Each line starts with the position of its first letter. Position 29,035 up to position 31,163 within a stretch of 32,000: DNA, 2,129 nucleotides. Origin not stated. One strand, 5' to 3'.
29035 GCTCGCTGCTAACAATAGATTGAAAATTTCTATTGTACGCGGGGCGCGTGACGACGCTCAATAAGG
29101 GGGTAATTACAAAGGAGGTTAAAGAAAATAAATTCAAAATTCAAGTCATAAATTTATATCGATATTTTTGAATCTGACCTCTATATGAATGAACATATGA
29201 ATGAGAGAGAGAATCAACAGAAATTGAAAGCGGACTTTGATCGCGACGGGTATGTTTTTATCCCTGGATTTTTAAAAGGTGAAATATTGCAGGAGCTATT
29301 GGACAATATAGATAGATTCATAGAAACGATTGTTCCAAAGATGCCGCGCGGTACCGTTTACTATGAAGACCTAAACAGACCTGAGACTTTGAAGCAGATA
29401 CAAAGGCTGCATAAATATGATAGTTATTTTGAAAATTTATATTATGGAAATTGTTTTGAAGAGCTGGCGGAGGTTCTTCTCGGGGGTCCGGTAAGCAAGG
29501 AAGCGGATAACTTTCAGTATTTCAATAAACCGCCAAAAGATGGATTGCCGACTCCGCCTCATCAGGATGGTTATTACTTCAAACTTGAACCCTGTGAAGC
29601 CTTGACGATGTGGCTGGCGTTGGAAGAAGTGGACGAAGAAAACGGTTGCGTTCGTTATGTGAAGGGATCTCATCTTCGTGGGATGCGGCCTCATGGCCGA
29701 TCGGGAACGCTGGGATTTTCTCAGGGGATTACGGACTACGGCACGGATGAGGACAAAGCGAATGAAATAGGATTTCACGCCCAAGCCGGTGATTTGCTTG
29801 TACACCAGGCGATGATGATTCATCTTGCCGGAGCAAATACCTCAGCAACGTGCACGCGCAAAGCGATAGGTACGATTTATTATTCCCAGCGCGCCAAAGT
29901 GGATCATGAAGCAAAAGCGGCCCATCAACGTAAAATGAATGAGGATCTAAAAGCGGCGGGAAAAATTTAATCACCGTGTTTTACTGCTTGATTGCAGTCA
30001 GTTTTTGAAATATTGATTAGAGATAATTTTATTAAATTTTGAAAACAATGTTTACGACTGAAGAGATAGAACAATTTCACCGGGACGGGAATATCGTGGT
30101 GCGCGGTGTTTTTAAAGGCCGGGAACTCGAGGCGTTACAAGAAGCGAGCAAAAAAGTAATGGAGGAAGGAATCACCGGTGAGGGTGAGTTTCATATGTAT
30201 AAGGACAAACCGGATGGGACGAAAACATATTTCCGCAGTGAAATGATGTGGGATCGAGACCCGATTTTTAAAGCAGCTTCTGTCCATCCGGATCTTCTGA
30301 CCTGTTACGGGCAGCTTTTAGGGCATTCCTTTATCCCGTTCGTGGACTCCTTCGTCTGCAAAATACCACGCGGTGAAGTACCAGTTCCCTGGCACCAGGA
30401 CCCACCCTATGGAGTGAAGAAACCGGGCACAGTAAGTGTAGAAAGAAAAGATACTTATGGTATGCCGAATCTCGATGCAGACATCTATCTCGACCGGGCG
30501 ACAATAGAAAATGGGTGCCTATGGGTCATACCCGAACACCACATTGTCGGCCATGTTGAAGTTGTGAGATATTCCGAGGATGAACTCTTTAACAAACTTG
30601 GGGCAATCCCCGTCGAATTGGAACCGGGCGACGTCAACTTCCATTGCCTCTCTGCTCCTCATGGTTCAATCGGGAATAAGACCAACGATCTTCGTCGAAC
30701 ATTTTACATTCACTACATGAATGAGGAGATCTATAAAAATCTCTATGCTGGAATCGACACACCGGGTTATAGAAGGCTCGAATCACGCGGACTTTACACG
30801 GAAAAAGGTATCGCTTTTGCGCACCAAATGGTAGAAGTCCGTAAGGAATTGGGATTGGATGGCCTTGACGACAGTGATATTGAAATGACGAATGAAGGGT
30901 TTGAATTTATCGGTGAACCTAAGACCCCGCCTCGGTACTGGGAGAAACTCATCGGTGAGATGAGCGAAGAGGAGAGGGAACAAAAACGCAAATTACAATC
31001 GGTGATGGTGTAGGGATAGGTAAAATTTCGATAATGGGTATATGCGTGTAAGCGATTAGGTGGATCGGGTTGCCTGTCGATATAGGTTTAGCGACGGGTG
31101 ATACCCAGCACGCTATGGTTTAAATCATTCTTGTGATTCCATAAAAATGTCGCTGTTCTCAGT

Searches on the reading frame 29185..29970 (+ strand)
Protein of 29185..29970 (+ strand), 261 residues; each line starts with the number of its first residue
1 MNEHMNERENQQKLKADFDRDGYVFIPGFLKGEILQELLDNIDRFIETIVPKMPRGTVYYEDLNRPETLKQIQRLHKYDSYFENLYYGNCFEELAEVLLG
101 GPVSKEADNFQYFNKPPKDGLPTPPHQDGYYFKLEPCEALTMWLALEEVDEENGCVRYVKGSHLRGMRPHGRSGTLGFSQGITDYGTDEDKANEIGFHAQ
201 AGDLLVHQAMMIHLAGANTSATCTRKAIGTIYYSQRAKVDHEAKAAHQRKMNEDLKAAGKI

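Call 12: search_protein_families(library=pfam, proteins=[window:29185-29970:+], max_evalue=0.001)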
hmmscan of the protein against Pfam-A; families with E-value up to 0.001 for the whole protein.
window:29185-29970:+ (261 aa): 1 family
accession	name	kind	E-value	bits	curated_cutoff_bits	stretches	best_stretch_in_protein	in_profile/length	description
PF05721.19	PhyH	-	7.9e-29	101.9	22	1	18-226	1-212/213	Phytanoyl-CoA dioxygenase (PhyH)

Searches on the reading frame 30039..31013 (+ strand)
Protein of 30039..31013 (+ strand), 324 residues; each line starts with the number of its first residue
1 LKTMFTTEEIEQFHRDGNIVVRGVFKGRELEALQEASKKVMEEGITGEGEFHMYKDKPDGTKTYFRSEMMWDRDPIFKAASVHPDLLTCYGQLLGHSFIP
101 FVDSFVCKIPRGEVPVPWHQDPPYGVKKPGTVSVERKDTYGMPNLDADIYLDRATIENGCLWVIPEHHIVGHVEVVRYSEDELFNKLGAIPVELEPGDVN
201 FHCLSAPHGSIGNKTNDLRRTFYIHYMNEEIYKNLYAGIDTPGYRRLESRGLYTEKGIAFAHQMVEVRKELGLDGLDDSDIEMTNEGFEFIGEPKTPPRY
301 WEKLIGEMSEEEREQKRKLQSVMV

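Call 12: search_protein_families(library=pfam, proteins=[window:30039-31013:+], max_evalue=0.001)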
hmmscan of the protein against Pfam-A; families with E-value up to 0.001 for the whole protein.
window:30039-31013:+ (324 aa): 1 family
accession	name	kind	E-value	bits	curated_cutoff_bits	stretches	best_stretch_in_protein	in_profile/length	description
PF05721.19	PhyH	-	1.7e-19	71.4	22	1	13-220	1-212/213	Phytanoyl-CoA dioxygenase (PhyH)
